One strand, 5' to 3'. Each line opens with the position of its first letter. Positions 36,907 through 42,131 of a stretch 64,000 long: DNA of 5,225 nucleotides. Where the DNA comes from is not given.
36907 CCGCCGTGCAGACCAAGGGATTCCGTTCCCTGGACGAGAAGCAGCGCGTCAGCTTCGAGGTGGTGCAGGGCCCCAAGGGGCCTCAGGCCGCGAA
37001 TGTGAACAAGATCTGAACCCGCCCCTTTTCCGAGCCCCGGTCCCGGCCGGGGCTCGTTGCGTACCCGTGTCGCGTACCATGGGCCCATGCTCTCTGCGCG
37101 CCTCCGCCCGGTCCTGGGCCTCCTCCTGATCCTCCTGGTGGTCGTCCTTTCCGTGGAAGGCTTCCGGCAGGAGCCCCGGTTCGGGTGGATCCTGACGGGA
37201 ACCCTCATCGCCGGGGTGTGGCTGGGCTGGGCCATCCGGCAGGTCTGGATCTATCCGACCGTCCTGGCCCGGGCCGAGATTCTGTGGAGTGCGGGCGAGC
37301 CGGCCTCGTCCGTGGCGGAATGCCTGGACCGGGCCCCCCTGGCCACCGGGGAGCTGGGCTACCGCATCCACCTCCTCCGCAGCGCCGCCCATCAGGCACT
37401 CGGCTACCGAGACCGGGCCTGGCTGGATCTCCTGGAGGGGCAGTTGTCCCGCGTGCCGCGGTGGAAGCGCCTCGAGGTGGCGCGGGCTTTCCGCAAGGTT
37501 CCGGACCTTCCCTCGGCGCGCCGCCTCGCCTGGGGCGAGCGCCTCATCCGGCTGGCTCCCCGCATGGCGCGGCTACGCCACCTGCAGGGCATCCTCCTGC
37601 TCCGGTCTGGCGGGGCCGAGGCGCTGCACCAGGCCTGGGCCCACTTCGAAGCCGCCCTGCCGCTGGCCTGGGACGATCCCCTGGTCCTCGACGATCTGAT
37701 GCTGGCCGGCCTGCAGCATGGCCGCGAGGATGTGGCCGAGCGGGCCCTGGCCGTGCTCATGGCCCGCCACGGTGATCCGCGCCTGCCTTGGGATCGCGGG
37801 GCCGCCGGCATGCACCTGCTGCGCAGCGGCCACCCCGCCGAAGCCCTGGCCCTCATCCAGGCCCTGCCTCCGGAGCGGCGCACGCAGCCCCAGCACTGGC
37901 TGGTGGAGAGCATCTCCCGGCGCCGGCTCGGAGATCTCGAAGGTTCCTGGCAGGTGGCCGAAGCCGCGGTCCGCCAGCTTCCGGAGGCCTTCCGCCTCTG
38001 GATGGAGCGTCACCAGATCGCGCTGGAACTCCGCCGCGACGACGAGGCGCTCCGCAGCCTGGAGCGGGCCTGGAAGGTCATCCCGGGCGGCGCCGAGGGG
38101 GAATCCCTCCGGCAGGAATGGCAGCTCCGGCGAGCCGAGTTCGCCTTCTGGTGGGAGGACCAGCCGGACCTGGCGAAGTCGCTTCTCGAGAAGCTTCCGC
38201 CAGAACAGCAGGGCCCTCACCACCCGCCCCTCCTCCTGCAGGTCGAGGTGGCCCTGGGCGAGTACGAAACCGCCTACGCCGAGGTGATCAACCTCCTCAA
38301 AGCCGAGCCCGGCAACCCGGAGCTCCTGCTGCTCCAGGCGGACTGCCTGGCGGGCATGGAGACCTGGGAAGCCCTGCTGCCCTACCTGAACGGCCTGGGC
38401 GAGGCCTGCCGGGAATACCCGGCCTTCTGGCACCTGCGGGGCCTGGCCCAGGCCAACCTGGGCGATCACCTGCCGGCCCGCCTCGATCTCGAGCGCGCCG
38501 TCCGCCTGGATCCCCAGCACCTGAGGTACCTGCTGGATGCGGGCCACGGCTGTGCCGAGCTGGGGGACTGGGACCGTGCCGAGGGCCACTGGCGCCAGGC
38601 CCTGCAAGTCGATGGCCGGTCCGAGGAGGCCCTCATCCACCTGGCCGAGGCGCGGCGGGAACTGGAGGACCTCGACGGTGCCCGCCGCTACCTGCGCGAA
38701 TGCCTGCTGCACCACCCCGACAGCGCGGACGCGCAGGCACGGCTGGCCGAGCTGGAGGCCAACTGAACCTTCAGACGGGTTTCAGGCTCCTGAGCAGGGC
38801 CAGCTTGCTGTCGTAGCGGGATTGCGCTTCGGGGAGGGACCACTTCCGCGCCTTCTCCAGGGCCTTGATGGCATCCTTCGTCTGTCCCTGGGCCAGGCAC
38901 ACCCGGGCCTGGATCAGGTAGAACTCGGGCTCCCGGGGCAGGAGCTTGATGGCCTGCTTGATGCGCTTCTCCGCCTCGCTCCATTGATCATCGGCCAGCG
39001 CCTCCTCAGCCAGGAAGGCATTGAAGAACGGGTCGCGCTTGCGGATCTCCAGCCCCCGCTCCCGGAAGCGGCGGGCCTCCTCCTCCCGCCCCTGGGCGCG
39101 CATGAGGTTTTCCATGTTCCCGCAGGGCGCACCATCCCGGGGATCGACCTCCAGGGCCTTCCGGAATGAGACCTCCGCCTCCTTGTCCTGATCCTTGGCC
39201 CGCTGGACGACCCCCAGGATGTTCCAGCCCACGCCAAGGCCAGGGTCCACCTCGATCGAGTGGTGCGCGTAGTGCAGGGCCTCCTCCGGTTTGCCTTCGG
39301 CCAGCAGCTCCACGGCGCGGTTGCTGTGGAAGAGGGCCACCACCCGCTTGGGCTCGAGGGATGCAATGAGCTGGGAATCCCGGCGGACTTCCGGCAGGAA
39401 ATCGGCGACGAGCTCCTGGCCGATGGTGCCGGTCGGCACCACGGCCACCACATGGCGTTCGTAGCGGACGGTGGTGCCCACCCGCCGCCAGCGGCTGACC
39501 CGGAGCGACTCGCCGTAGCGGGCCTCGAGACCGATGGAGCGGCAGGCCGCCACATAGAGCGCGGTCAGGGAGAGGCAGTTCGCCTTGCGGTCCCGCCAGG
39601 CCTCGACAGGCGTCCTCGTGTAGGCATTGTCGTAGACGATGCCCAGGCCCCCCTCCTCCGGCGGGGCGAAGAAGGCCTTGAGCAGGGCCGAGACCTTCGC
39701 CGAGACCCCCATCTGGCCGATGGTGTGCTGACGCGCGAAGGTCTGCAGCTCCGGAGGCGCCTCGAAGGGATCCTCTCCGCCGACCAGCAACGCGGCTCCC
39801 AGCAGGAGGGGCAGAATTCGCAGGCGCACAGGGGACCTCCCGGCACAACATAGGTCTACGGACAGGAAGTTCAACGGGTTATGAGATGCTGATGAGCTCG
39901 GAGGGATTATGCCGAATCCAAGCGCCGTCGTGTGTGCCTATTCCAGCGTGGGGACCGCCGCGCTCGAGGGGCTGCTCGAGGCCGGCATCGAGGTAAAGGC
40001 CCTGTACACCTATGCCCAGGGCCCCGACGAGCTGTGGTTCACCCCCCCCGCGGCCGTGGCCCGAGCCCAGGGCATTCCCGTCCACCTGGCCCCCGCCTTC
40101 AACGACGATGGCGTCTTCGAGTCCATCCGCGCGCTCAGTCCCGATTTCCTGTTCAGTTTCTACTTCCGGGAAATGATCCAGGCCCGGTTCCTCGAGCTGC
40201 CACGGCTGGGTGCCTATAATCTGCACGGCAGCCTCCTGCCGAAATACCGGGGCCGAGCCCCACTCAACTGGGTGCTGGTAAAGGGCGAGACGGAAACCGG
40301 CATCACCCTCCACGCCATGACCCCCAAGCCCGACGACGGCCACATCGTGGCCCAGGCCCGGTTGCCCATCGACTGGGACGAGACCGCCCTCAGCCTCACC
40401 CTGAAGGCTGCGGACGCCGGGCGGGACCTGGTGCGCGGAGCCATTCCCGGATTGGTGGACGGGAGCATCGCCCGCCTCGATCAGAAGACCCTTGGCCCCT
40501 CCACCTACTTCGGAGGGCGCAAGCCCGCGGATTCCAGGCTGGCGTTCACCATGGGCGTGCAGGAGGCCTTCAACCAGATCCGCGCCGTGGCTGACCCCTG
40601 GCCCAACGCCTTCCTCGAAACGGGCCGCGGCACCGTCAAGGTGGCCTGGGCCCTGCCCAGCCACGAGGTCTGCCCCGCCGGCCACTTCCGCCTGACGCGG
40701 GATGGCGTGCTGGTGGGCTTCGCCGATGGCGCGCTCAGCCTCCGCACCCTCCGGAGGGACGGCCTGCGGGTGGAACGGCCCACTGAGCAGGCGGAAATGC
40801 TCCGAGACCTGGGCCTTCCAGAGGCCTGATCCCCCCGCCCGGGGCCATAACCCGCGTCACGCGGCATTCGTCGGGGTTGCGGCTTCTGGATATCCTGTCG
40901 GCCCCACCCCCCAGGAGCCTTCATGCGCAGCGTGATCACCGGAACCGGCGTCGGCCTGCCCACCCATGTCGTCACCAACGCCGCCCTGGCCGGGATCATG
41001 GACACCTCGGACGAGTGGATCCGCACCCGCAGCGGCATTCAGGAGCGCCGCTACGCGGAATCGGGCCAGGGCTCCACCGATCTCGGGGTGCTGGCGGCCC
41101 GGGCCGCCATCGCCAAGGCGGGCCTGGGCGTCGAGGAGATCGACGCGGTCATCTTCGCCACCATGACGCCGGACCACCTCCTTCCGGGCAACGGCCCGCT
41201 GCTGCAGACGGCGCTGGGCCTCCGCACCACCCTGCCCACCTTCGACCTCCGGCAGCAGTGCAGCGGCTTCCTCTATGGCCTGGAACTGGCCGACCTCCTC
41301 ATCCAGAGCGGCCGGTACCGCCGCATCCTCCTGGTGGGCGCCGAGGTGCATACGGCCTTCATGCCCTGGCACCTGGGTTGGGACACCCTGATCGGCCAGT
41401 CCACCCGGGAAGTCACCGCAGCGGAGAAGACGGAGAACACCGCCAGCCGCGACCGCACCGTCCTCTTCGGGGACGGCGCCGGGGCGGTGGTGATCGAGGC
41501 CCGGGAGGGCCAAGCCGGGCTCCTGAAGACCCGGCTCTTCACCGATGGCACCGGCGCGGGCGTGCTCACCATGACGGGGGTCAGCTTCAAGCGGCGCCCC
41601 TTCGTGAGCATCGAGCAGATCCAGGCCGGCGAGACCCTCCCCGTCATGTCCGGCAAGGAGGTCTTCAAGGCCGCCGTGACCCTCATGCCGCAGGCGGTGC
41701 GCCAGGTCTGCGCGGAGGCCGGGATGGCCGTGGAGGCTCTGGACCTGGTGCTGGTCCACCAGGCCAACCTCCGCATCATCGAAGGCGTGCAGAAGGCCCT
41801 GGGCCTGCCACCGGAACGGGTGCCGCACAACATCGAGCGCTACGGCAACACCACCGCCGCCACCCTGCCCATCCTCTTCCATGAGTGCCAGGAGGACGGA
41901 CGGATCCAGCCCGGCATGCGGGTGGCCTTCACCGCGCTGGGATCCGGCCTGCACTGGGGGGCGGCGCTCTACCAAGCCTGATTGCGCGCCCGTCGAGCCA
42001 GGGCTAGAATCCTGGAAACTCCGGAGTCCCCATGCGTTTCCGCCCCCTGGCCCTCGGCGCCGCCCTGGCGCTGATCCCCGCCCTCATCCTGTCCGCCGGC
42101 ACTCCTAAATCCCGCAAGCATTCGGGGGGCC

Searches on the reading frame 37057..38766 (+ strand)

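Call 17: search_protein_families(library=pfam, proteins=[window:37057-38766:+], max_evalue=0.001)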
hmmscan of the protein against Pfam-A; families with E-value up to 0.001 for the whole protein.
window:37057-38766:+ (569 aa): 10 families
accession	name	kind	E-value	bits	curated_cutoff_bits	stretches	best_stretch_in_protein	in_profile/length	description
PF13428.12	TPR_14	-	9.6e-14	51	23.5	1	524-566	2-44/44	Tetratricopeptide repeat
PF07719.23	TPR_2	-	1.3e-13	50.4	27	0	456-488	2-34/34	Tetratricopeptide repeat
PF14559.12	TPR_19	-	2e-11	44.5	25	1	501-565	3-67/68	Tetratricopeptide repeat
PF00515.34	TPR_1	-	4.1e-09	36.3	27.8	0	457-488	3-34/34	Tetratricopeptide repeat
PF13174.12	TPR_6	-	5e-08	33.5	26.3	0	524-556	1-33/33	Tetratricopeptide repeat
PF13181.12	TPR_8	-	1.5e-07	31.5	25.7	0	457-488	3-34/34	Tetratricopeptide repeat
PF13432.12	TPR_16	-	2.5e-07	31.4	32.7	0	501-548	9-56/65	Tetratricopeptide repeat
PF14853.12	Fis1_TPR_C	-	7.1e-07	29.8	25.3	0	525-561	3-39/53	Fis1 C-terminal tetratricopeptide repeat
PF23914.1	TPR_CcmH_CycH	-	0.00028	21.2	42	0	458-550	53-148/158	Cytochrome c-type biogenesis protein H TPR domain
PF13431.12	TPR_17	-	0.00039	20.9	24.4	0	512-543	2-33/34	Tetratricopeptide repeat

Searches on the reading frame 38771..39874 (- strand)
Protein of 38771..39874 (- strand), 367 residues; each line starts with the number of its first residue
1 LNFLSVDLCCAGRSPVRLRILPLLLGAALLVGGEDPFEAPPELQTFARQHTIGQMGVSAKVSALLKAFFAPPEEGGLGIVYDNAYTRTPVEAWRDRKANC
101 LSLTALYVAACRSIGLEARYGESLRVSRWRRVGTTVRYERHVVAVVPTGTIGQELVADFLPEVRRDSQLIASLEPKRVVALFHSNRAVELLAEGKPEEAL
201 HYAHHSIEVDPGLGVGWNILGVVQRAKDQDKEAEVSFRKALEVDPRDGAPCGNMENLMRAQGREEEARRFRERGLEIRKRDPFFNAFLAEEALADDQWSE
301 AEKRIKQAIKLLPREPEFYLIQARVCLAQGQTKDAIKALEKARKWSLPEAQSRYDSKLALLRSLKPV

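Call 17: search_protein_families(library=pfam, proteins=[window:38771-39874:-], max_evalue=0.001)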
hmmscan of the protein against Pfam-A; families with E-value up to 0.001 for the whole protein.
window:38771-39874:- (367 aa): 14 families
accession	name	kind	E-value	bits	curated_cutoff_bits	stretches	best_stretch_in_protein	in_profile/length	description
PF07719.23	TPR_2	-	4e-16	58.2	27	0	180-212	1-33/34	Tetratricopeptide repeat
PF00515.34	TPR_1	-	9.9e-14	50.9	27.8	1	216-247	3-34/34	Tetratricopeptide repeat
PF14559.12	TPR_19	-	5.6e-11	43.1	25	1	292-346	1-55/68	Tetratricopeptide repeat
PF13428.12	TPR_14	-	2.9e-09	37.1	23.5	0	316-344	1-29/44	Tetratricopeptide repeat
PF13432.12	TPR_16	-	4e-09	37.2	32.7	1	288-342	3-57/65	Tetratricopeptide repeat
PF13181.12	TPR_8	-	7e-08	32.5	25.7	0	217-246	4-33/34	Tetratricopeptide repeat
PF13431.12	TPR_17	-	5.5e-07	29.8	24.4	0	306-336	3-33/34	Tetratricopeptide repeat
PF23914.1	TPR_CcmH_CycH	-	1.3e-06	28.8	42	1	214-316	50-155/158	Cytochrome c-type biogenesis protein H TPR domain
PF13424.12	TPR_12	-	1.9e-06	28.4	30.1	0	323-344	52-73/77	Tetratricopeptide repeat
PF01841.26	Transglut_core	-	1.3e-05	25.9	23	1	85-130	39-84/108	Transglutaminase-like superfamily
PF13176.12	TPR_7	-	1.5e-05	25.2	27.9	0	251-281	2-32/36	Tetratricopeptide repeat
PF25058.1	ARM_TT21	-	0.00029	21.3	27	0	315-347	6-38/155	Tetratricopeptide repeat protein 21 ARM repeat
PF12569.14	NatA_aux_su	-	0.00052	19.5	33.3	1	285-344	195-254/515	N-terminal acetyltransferase A, auxiliary subunit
PF12895.13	ANAPC3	-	0.00055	20.6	27.2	0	288-342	29-82/82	Anaphase-promoting complex, cyclosome, subunit 3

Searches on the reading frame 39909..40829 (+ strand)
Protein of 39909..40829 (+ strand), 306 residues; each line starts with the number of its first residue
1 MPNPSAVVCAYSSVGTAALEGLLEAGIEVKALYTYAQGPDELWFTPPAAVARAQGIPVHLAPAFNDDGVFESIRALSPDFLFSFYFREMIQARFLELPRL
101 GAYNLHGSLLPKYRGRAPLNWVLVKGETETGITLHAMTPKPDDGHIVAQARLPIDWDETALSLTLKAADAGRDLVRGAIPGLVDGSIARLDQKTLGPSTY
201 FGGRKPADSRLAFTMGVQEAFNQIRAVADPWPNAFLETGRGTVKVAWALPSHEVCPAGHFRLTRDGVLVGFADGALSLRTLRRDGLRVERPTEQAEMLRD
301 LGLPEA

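Call 17: search_protein_families(library=pfam, proteins=[window:39909-40829:+], max_evalue=0.001)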
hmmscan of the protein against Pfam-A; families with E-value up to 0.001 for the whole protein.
window:39909-40829:+ (306 aa): 2 families
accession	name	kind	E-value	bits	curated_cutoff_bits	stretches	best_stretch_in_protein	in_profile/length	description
PF00551.24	Formyl_trans_N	-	1e-22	81.2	26.1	1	64-173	66-175/181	Formyl transferase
PF02911.23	Formyl_trans_C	-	1.6e-09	38.3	21.1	1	205-286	3-87/100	Formyl transferase, C-terminal domain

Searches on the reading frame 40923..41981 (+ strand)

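Call 17: search_protein_families(library=pfam, proteins=[window:40923-41981:+], max_evalue=0.001)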
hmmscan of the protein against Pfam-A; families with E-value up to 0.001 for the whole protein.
window:40923-41981:+ (352 aa): 4 families
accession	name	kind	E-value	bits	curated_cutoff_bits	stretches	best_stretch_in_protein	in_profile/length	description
PF08541.16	ACP_syn_III_C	-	7.4e-31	106.6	26.6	1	263-351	1-89/90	3-Oxoacyl-[acyl-carrier-protein (ACP)] synthase III C terminal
PF08545.16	ACP_syn_III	-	1.8e-21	76.2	24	2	107-149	1-43/80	3-Oxoacyl-[acyl-carrier-protein (ACP)] synthase III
PF00195.25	Chal_sti_synt_N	-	6.3e-07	29.5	27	1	52-146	100-195/225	Chalcone and stilbene synthases, N-terminal domain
PF00108.29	Thiolase_N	-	9.2e-06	25.6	26.4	1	43-142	15-114/260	Thiolase, N-terminal domain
